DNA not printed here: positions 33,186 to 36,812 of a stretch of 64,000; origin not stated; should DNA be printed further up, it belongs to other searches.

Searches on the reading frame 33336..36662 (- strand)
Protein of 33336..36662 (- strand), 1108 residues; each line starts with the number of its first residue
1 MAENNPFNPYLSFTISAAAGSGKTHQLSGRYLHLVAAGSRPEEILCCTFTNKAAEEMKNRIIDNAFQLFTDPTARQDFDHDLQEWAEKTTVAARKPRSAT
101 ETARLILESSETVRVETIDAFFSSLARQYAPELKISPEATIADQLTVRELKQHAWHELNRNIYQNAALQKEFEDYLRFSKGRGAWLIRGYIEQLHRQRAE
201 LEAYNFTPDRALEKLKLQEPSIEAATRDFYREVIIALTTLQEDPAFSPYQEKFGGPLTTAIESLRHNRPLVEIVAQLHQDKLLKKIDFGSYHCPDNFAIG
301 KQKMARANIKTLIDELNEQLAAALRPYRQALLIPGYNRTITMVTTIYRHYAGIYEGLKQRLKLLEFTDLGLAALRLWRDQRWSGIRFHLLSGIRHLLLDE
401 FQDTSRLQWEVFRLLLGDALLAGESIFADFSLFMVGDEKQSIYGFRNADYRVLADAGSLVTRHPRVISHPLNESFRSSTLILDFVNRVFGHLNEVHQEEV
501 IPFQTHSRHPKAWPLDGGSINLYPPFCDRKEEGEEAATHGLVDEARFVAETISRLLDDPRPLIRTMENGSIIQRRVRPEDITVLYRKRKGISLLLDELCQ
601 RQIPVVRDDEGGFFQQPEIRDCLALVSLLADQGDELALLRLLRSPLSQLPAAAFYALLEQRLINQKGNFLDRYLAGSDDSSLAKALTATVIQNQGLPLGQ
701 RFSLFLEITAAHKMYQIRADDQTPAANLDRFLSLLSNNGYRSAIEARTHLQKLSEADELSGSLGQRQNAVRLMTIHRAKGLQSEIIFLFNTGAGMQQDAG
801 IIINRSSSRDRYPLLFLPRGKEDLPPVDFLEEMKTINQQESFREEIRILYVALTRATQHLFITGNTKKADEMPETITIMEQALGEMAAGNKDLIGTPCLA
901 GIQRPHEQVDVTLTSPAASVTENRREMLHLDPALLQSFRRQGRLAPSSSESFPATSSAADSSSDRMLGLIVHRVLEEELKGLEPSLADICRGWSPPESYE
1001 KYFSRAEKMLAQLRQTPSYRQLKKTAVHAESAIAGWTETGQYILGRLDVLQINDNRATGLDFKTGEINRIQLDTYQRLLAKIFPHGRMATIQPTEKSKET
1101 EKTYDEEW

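Call 18: search_protein_families(library=pfam, proteins=[window:33336-36662:-], max_evalue=0.0001)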
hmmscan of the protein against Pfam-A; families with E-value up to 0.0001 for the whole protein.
window:33336-36662:- (1108 aa): 4 families
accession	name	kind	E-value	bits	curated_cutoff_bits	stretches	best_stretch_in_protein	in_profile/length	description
PF00580.27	UvrD-helicase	-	1.5e-44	153.1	23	1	13-454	16-264/271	UvrD/REP helicase N-terminal domain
PF13361.12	UvrD_C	-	2e-29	103.6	25.6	1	471-864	3-347/350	UvrD-like helicase C-terminal domain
PF13245.12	AAA_19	-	3.7e-14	53.5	25.1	1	14-125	15-114/134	AAA domain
PF13538.12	UvrD_C_2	-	6.3e-08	32.8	27.4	0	840-862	29-51/52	UvrD-like helicase C-terminal domain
